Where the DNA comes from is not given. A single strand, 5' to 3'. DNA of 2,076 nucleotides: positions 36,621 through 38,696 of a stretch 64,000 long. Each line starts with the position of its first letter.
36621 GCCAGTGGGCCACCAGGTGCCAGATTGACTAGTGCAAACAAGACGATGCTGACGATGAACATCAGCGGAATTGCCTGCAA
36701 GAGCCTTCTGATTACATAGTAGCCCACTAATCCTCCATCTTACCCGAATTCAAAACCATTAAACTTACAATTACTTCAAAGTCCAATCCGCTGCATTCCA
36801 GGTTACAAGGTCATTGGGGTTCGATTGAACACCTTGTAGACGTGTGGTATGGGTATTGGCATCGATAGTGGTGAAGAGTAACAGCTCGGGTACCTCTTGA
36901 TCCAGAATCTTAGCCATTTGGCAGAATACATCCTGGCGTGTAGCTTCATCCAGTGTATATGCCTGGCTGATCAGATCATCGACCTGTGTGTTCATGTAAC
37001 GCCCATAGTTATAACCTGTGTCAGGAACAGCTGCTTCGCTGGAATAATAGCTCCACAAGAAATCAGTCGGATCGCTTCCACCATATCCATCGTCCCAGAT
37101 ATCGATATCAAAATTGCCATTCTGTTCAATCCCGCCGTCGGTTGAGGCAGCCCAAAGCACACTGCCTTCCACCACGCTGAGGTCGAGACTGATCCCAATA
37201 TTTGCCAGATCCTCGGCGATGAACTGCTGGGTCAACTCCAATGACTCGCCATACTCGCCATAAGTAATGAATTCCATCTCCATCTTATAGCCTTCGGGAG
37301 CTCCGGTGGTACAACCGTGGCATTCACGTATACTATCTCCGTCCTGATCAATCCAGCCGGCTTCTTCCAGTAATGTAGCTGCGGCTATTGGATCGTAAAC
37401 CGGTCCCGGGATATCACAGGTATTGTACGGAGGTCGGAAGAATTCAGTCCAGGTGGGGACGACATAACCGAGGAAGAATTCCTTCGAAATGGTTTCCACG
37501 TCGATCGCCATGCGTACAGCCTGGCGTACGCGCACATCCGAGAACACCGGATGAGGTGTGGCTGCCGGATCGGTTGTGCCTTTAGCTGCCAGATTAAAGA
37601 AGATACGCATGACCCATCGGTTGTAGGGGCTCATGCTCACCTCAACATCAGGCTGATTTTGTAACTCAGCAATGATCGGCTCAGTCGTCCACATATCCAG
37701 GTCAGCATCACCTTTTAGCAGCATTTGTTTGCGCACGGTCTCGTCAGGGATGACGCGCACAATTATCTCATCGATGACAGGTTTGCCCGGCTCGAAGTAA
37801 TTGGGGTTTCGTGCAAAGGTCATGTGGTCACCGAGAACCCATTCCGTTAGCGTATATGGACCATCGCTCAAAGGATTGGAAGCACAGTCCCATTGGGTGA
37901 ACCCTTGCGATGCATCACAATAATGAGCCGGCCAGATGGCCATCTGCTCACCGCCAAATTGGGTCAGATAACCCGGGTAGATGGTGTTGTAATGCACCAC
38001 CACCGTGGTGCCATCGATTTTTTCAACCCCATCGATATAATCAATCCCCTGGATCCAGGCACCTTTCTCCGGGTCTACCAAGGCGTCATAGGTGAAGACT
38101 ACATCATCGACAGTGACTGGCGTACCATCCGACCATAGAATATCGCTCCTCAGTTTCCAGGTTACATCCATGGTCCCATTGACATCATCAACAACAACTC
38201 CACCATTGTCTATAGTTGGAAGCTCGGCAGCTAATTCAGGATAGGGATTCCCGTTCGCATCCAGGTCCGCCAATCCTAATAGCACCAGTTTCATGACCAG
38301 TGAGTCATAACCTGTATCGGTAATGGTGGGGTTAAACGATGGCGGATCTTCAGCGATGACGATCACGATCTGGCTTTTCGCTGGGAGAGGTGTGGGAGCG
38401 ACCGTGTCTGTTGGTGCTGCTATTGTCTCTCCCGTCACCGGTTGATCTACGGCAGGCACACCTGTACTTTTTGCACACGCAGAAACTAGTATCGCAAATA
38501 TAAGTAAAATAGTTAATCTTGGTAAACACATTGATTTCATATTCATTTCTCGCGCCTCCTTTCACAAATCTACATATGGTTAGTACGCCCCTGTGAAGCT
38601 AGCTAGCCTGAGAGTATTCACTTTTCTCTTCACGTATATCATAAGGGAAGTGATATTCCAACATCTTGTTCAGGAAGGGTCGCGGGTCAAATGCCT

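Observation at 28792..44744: Four tandem non-Pyl MttB-superfamily genes wired into an Opp/Dpp-type importer operon with a saccharopine-DH-family enzyme and a SARP-AAA-TPR regulator, with no corrinoid partner in sight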

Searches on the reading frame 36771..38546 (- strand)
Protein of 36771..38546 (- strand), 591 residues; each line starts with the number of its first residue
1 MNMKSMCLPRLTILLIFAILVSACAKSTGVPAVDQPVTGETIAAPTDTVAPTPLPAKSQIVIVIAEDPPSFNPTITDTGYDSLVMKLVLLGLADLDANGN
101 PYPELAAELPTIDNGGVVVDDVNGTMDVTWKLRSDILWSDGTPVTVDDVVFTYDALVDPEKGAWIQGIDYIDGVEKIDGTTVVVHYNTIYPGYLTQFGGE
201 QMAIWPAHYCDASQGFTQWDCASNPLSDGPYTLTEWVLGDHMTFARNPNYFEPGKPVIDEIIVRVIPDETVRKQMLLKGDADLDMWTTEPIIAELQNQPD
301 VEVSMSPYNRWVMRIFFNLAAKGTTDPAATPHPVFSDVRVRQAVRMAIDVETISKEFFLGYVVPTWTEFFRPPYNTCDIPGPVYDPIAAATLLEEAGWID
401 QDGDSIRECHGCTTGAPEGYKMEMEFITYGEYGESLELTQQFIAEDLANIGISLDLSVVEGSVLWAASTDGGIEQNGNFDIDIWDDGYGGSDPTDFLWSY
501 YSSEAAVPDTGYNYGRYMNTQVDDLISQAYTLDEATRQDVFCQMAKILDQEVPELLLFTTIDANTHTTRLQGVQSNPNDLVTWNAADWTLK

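Call 3: search_protein_families(library=pfam, proteins=[window:36771-38546:-])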
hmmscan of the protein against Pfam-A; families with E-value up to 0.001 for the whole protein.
window:36771-38546:- (591 aa): 1 family
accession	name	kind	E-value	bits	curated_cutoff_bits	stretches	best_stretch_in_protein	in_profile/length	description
PF00496.27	SBP_bac_5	-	8.8e-70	236.1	32.4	1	122-504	13-364/368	Bacterial extracellular solute-binding proteins, family 5 Middle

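Call 4: search_protein_families(library=ncbifam, proteins=[window:36771-38546:-])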
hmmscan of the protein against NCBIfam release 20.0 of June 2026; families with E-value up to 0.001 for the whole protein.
window:36771-38546:- (591 aa): 10 families
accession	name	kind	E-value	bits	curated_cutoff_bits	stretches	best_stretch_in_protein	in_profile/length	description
NF045467.1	Opp4A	equivalog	5.5e-47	160.2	650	1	71-579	49-547/556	oligopeptide ABC transporter substrate-binding protein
TIGR02294.1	nickel_nikA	equivalog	5.5e-32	110.9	393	1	127-551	64-464/501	nickel ABC transporter substrate-binding protein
NF011942.0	PRK15413.1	equivalog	1.9e-23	83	594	1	125-587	85-510/512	glutathione ABC transporter substrate-binding protein GsiB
NF045468.1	Opp5A_nikA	equivalog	7.4e-21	74.2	600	1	128-555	73-454/488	nickel ABC transporter substrate-binding protein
NF047575.1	opine_bind_CntA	exception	1e-20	73.8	800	1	128-551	94-496/535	staphylopine-dependent metal ABC transporter substrate-binding lipoprotein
NF011684.0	PRK15104.1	equivalog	9.8e-19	67.4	947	1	46-374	27-347/543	oligopeptide ABC transporter substrate-binding protein OppA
NF011689.0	PRK15109.1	equivalog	2.4e-18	66.1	560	2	58-360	34-334/547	ABC transporter substrate-binding protein SapA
NF043070.1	DppA_dipep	equivalog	2.5e-15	56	1005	1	143-557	112-503/535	dipeptide ABC transporter periplasmic-binding protein DppA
NF007287.0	PRK09755.1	equivalog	1.6e-14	53.6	1098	1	52-365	27-332/535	ABC transporter substrate-binding protein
TIGR04028.1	SBP_KPN_01854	hypoth_equivalog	2.3e-14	52.9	468.5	1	126-458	60-381/509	TIGR04028 family ABC transporter substrate-binding protein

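Call 14: find_homologous_proteins(query=window:36771-38546:-)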
Query window:36771-38546:- (591 aa): 1389 proteins with E <= 0.001 among 8000 candidates; the best 120 are listed.
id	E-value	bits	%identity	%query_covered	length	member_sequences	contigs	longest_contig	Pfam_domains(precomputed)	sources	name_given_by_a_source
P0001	0.0e+0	1374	100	100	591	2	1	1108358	PF00496.28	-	-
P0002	0.0e+0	1211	87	100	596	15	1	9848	PF00496.28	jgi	jgi:peptide/nickel transport system substrate-binding protein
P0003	0.0e+0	1209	87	100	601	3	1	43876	PF00496.28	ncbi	-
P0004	0.0e+0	1167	83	100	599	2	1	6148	PF00496.28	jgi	jgi:peptide/nickel transport system substrate-binding protein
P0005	0.0e+0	1123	79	100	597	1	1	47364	PF00496.28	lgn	-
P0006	0.0e+0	1113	80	96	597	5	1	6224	PF00496.28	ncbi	-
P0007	0.0e+0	1089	77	100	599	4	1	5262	PF00496.28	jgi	jgi:peptide/nickel transport system substrate-binding protein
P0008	0.0e+0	1077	76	100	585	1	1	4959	PF00496.28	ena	-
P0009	0.0e+0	1077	77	100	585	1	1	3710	PF00496.28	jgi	jgi:peptide/nickel transport system substrate-binding protein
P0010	0.0e+0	1074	77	100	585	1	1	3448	PF00496.28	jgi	jgi:peptide/nickel transport system substrate-binding protein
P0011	0.0e+0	1068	76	100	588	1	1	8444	PF00496.28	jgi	jgi:peptide/nickel transport system substrate-binding protein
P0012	0.0e+0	1065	77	100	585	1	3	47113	PF00496.28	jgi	jgi:peptide/nickel transport system substrate-binding protein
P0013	0.0e+0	1063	76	100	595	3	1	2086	PF00496.28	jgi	jgi:peptide/nickel transport system substrate-binding protein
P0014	0.0e+0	1063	76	100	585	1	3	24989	PF00496.28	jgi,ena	jgi:peptide/nickel transport system substrate-binding protein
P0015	0.0e+0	1057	75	100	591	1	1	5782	PF00496.28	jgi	jgi:peptide/nickel transport system substrate-binding protein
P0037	6.6e-294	994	70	100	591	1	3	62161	PF00496.28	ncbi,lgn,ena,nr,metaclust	ncbi:MAG: hypothetical protein A2032_04410 [Chloroflexi bacterium RBG_19FT_COMBO_49_13]|nr:MAG: hypo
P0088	8.8e-277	937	67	100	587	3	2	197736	PF00496.28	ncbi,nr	ncbi:MAG: hypothetical protein C3F13_17010 [Anaerolineales bacterium]|nr:peptide ABC transporter sub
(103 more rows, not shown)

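Call 15: find_encoding_contigs(protein=P0003, flank=10000, max_places=2)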
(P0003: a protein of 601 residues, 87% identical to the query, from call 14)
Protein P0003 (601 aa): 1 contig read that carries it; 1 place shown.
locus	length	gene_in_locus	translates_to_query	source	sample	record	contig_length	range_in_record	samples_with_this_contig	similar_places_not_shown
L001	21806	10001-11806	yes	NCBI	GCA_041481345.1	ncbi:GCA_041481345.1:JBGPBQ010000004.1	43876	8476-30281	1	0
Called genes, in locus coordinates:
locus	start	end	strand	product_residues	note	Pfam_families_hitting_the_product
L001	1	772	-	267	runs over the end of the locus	PF00072:Response_reg (faint)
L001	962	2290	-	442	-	PF02056:Glyco_hydro_4, PF11975:Glyco_hydro_4C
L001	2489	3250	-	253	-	PF13489:Methyltransf_23 (weak), PF13847:Methyltransf_31, PF08241:Methyltransf_11, PF08242:Methyltransf_12, PF13649:Methyltransf_25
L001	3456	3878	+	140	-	PF12773:DZR (weak), PF13248:Zn_ribbon_3, PF13240:Zn_Ribbon_1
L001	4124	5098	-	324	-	PF02423:OCD_Mu_crystall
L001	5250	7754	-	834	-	PF00690:Cation_ATPase_N, PF00122:E1-E2_ATPase, PF00702:Hydrolase, PF13246:Cation_ATPase, PF08282:Hydrolase_3 (weak), PF00689:Cation_ATPase_C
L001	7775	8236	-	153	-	PF12802:MarR_2, PF01047:MarR (faint), PF27059:HTH_MmpR5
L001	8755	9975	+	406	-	PF03435:Sacchrp_dh_NADP, PF16653:Sacchrp_dh_C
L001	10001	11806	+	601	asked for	PF00496:SBP_bac_5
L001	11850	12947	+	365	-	PF19300:BPD_transp_1_N, PF00528:BPD_transp_1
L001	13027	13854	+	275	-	PF00528:BPD_transp_1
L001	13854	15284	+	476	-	PF06253:MTTB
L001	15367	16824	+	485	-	PF06253:MTTB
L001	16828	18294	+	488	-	PF06253:MTTB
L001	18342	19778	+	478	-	PF06253:MTTB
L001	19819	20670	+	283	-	PF00809:Pterin_bind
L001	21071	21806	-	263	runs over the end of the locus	PF01209:Ubie_methyltran (weak), PF13847:Methyltransf_31 (weak), PF08241:Methyltransf_11, PF13649:Methyltransf_25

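Call 16: find_encoding_contigs(protein=P0037, flank=10000, max_places=2)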
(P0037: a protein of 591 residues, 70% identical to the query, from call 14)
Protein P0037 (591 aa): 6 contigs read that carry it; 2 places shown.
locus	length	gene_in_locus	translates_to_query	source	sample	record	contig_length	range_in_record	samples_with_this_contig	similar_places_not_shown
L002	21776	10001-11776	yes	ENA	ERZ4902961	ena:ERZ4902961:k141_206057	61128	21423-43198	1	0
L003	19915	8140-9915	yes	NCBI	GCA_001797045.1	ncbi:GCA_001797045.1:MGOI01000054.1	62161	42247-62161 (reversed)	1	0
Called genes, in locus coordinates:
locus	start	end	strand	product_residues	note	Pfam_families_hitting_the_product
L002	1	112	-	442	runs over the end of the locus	PF02056:Glyco_hydro_4, PF11975:Glyco_hydro_4C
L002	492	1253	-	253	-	PF13489:Methyltransf_23 (weak), PF08241:Methyltransf_11, PF08242:Methyltransf_12, PF13649:Methyltransf_25, PF13847:Methyltransf_31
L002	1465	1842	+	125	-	PF12773:DZR (weak), PF13240:Zn_Ribbon_1, PF13248:Zn_ribbon_3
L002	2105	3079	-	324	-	PF02423:OCD_Mu_crystall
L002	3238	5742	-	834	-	PF00690:Cation_ATPase_N, PF00122:E1-E2_ATPase, PF00702:Hydrolase, PF13246:Cation_ATPase, PF08282:Hydrolase_3 (weak), PF00689:Cation_ATPase_C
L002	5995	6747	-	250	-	PF01988:VIT1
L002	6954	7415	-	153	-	PF12802:MarR_2, PF27059:HTH_MmpR5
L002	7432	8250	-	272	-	PF03966:Trm112p, PF01209:Ubie_methyltran, PF13489:Methyltransf_23 (weak), PF08241:Methyltransf_11, PF08242:Methyltransf_12 (weak), PF13649:Methyltransf_25, PF13847:Methyltransf_31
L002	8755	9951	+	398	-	PF03435:Sacchrp_dh_NADP, PF16653:Sacchrp_dh_C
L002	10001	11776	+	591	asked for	PF00496:SBP_bac_5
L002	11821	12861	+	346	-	PF19300:BPD_transp_1_N, PF00528:BPD_transp_1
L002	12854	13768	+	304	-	PF12911:OppC_N, PF00528:BPD_transp_1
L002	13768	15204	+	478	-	PF06253:MTTB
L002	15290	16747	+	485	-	PF06253:MTTB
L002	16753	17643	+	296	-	PF06253:MTTB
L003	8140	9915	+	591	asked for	PF00496:SBP_bac_5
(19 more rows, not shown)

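Call 17: find_encoding_contigs(protein=P0088, flank=10000, max_places=2)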
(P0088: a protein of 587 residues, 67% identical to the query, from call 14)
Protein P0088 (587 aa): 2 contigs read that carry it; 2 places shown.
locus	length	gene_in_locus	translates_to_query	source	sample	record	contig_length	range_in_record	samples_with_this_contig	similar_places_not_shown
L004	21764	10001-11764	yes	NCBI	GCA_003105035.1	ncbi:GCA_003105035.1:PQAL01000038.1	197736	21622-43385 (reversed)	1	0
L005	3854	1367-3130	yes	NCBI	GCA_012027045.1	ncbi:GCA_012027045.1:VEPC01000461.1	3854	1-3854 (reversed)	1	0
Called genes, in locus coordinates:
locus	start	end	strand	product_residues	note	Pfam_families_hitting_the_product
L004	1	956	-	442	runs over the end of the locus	PF02056:Glyco_hydro_4, PF11975:Glyco_hydro_4C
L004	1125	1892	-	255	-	PF13489:Methyltransf_23, PF13847:Methyltransf_31, PF08241:Methyltransf_11, PF08242:Methyltransf_12, PF13649:Methyltransf_25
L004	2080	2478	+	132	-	PF13248:Zn_ribbon_3 (weak), PF13240:Zn_Ribbon_1 (weak)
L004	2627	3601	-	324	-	PF02423:OCD_Mu_crystall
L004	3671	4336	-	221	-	PF04191:PEMT, PF04140:ICMT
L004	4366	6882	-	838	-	PF00690:Cation_ATPase_N, PF00122:E1-E2_ATPase, PF00702:Hydrolase, PF13246:Cation_ATPase, PF08282:Hydrolase_3 (weak), PF00689:Cation_ATPase_C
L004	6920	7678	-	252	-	PF01988:VIT1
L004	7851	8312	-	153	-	PF12802:MarR_2, PF01047:MarR (weak), PF27059:HTH_MmpR5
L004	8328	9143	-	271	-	PF03966:Trm112p (weak), PF01209:Ubie_methyltran, PF08241:Methyltransf_11, PF08242:Methyltransf_12 (weak), PF13649:Methyltransf_25, PF13847:Methyltransf_31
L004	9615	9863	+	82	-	-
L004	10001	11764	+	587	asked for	PF00496:SBP_bac_5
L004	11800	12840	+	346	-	PF19300:BPD_transp_1_N, PF00528:BPD_transp_1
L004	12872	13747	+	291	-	PF12911:OppC_N, PF00528:BPD_transp_1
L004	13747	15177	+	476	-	PF06253:MTTB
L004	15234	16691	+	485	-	PF06253:MTTB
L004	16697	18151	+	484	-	PF06253:MTTB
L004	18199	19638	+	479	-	PF06253:MTTB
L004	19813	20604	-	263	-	PF08241:Methyltransf_11, PF13649:Methyltransf_25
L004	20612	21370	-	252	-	PF19420:DDAH_eukar (faint), PF02274:ADI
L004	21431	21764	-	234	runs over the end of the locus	-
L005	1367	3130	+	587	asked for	PF00496:SBP_bac_5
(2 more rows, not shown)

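Call 22: find_related_loci(query=window:36771-38546:-, collection=genome_contigs, flank=10000)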
Query window:36771-38546:- (591 aa) in genome_contigs; peptide patterns used: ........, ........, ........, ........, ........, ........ (x = any residue, [..] = any of these).
81 stretches matched a pattern; 69 encode a relative of the query (tblastn E <= 1e-3); 68 distinct loci.
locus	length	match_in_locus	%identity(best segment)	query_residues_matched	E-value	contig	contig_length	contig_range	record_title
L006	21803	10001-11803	87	1-591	0e+0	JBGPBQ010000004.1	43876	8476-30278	MAG: Anaerolineae bacterium isolate OBJ_0618_130150_101 k141_1281518_length_43876_cov_10.5335, whole genome shotgun sequ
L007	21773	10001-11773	85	1-591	0e+0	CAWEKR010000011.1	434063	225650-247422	MAG: uncultured Chloroflexia bacterium isolate MFD05942.bin.3.255 genome assembly, contig: contig_34842, whole genome sh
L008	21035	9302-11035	76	19-591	0e+0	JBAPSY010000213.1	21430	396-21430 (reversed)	MAG: Anaerolineales bacterium isolate MFD02339_ilm_asm_bin15 k127_67667, whole genome shotgun sequence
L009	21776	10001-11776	73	5-591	0e+0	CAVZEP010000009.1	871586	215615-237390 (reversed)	MAG: uncultured Chloroflexia bacterium isolate MFD05942.bin.2.209 genome assembly, contig: contig_2097, whole genome sho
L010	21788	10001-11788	73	1-591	0e+0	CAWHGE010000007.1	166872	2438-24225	MAG: uncultured Chloroflexia bacterium isolate MFD00709.bin.2.174 genome assembly, contig: contig_155784, whole genome s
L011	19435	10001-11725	74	22-591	0e+0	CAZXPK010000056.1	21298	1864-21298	MAG TPA_asm: uncultured Anaerolineaceae bacterium isolate binchicken_co33_109 genome assembly, contig: NODE_2516_length_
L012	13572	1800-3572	70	1-591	0e+0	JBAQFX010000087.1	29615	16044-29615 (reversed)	MAG: Anaerolineales bacterium isolate MFD06995_ilm_asm_bin3 k127_276586, whole genome shotgun sequence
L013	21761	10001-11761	70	1-591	0e+0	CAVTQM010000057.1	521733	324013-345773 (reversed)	MAG: uncultured Chloroflexia bacterium isolate MFD00709.bin.2.142 genome assembly, contig: contig_6143, whole genome sho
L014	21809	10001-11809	66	1-591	0e+0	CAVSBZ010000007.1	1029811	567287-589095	MAG: uncultured Chloroflexia bacterium isolate MFD02979.bin.1.145 genome assembly, contig: contig_67307, whole genome sh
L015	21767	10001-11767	68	1-589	0e+0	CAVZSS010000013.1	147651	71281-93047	MAG: uncultured Chloroflexia bacterium isolate MFD00709.bin.3.105 genome assembly, contig: contig_148478, whole genome s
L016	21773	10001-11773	66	1-591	0e+0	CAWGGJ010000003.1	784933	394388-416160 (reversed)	MAG: uncultured Chloroflexia bacterium isolate MFD02979.bin.1.144 genome assembly, contig: contig_23929, whole genome sh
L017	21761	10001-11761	65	1-591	0e+0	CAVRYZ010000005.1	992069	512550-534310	MAG: uncultured Chloroflexia bacterium isolate MFD05942.bin.2.86 genome assembly, contig: contig_3979, whole genome shot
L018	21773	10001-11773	66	1-591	0e+0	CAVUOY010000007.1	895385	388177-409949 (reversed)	MAG: uncultured Chloroflexia bacterium isolate MFD05942.bin.2.106 genome assembly, contig: contig_14796, whole genome sh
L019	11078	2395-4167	65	1-591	0e+0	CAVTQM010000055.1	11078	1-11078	MAG: uncultured Chloroflexia bacterium isolate MFD00709.bin.2.142 genome assembly, contig: contig_57705, whole genome sh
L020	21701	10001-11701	68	4-591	0e+0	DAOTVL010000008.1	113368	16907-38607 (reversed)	MAG TPA_asm: Anaerolineales bacterium isolate H11_54 k163_188726, whole genome shotgun sequence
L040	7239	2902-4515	67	52-591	0e+0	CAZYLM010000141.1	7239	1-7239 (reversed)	MAG TPA_asm: uncultured Anaerolinea sp. isolate binchicken_co118_96 genome assembly, contig: NODE_13465_length_7239_cov_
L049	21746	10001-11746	58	1-591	0e+0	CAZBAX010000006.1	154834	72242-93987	MAG TPA_asm: uncultured Anaerolinea sp. isolate SRP287051_co2_135 genome assembly, contig: NODE_178_length_154834_cov_24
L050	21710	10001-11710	58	4-591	0e+0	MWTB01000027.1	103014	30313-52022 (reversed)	MAG: Anaerolineae bacterium UTCFX1 contig_5141, whole genome shotgun sequence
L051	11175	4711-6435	57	1-591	0e+0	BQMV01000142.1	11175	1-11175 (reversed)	MAG: Anaerolineaceae bacterium HKUEN02 DNA, sequence142, whole genome shotgun sequence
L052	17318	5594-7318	57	1-591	0e+0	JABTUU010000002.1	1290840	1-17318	MAG: Anaerolineales bacterium isolate H5_CFX6 seq002, whole genome shotgun sequence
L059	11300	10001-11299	68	53-486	0e+0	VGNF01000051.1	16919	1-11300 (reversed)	MAG: Chloroflexi bacterium isolate K_DeepCast_100m_m2_305 K_DeepCast_100m_m2_305_Ga0194127_10004530, whole genome shotgu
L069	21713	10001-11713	65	1-591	0e+0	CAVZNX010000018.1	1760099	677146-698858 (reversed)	MAG: uncultured Chloroflexia bacterium isolate MFD02979.bin.2.70 genome assembly, contig: contig_53696, whole genome sho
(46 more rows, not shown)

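Call 27: search_protein_families(library=pfam, proteins=[L040:108-2645:+, L052:1860-3191:-, L051:2383-3342:-, L059:8682-9749:-, L050:14611-15447:+, L049:18440-19534:+, L069:20571-21329:-, L001:19819-20670:+, L015:4292-5266:-])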
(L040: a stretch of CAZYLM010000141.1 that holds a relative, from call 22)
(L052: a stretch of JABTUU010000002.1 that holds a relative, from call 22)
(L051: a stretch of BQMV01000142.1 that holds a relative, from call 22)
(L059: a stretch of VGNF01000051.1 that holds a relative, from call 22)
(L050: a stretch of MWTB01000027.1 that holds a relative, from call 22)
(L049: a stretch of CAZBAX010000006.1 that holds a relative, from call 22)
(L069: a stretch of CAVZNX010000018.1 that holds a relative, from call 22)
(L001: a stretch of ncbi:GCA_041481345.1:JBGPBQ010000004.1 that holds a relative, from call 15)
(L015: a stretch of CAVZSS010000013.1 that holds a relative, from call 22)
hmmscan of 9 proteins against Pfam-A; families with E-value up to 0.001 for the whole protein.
L040:108-2645:+ (845 aa): 11 families
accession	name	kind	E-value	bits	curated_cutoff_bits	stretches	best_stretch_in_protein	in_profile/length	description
PF01571.26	GCV_T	-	5.1e-75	252.4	25.6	1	455-727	1-254/255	Aminomethyltransferase folate-binding domain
PF01266.30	DAO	-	8.4e-74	249.6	27.9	1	37-395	1-353/353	FAD dependent oxidoreductase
PF08669.17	GCV_T_C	-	7.9e-18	64.6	25.9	1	753-837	1-80/80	Glycine cleavage T-protein C-terminal barrel domain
PF16350.10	FAO_M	-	2.5e-12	47.2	27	1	398-453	1-56/56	FAD dependent oxidoreductase central domain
PF07992.20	Pyr_redox_2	-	2.9e-09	37.2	26.1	1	33-68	140-174/291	Pyridine nucleotide-disulphide oxidoreductase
PF13738.12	Pyr_redox_3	-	5.9e-07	29.5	30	1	39-71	1-33/305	Pyridine nucleotide-disulphide oxidoreductase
PF01494.25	FAD_binding_3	-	8.1e-07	29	22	0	36-75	2-40/349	FAD binding domain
PF04820.20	Trp_halogenase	-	1.4e-06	27.9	21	1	188-245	163-220/458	Tryptophan halogenase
PF00070.33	Pyr_redox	-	5.2e-06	27.3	22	1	37-68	1-31/82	Pyridine nucleotide-disulphide oxidoreductase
PF00890.30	FAD_binding_2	-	4.4e-05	23.3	20.4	1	38-241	2-206/414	FAD binding domain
PF13450.12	NAD_binding_8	-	9.4e-05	23.1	21.9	1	40-83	1-45/68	NAD(P)-binding Rossmann-like domain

L052:1860-3191:- (443 aa): 4 families
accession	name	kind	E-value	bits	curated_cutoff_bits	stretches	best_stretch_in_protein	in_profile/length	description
PF05221.23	AdoHcyase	-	2.4e-66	224.4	25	1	4-442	2-291/299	S-adenosyl-L-homocysteine hydrolase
PF00670.27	AdoHcyase_NAD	-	6.4e-53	179.6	27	1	209-370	1-161/162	S-adenosyl-L-homocysteine hydrolase, NAD binding domain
PF07991.19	KARI_N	-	2.3e-05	24.5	20.6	1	229-325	2-102/165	Acetohydroxy acid isomeroreductase, NADPH-binding domain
PF02826.25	2-Hacid_dh_C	-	2.9e-05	24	25.1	1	228-318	33-127/178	D-isomer specific 2-hydroxyacid dehydrogenase, NAD binding domain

L051:2383-3342:- (319 aa): 1 family
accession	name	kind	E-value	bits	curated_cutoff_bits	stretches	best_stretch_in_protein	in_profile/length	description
PF00294.29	PfkB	-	8.5e-42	144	25.8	1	32-291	22-297/302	pfkB family carbohydrate kinase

L059:8682-9749:- (355 aa): 1 family
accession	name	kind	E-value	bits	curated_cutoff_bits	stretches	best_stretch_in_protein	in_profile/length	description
PF01008.23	IF-2B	-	3e-84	283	22.4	1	52-342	2-280/280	Initiation factor 2 subunit family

L050:14611-15447:+ (278 aa): 0 families

L049:18440-19534:+ (364 aa): 1 family
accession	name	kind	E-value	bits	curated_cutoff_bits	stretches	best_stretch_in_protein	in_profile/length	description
PF01040.23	UbiA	-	1.6e-23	83.7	34.2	1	67-314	2-235/250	UbiA prenyltransferase family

L069:20571-21329:- (252 aa): 1 family
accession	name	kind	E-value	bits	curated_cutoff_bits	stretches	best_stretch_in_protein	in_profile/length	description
PF02274.22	ADI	-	2e-12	47.3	22.8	1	41-181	107-262/377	Arginine deiminase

L001:19819-20670:+ (283 aa): 2 families
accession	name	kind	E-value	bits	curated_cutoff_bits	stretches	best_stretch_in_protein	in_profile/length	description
PF00809.28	Pterin_bind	-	1.9e-31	110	25.5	1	24-246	1-243/244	Pterin binding enzyme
PF03599.22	CdhD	-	0.00076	18.8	24.8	0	77-203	85-195/387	CO dehydrogenase/acetyl-CoA synthase delta subunit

L015:4292-5266:- (324 aa): 1 family
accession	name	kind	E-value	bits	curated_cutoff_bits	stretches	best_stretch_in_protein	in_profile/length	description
PF02423.21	OCD_Mu_crystall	-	2e-63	214.7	24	1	14-314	10-311/314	Ornithine cyclodeaminase/mu-crystallin family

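Call 42: find_encoding_contigs(protein=P0001, flank=10000, max_places=3)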
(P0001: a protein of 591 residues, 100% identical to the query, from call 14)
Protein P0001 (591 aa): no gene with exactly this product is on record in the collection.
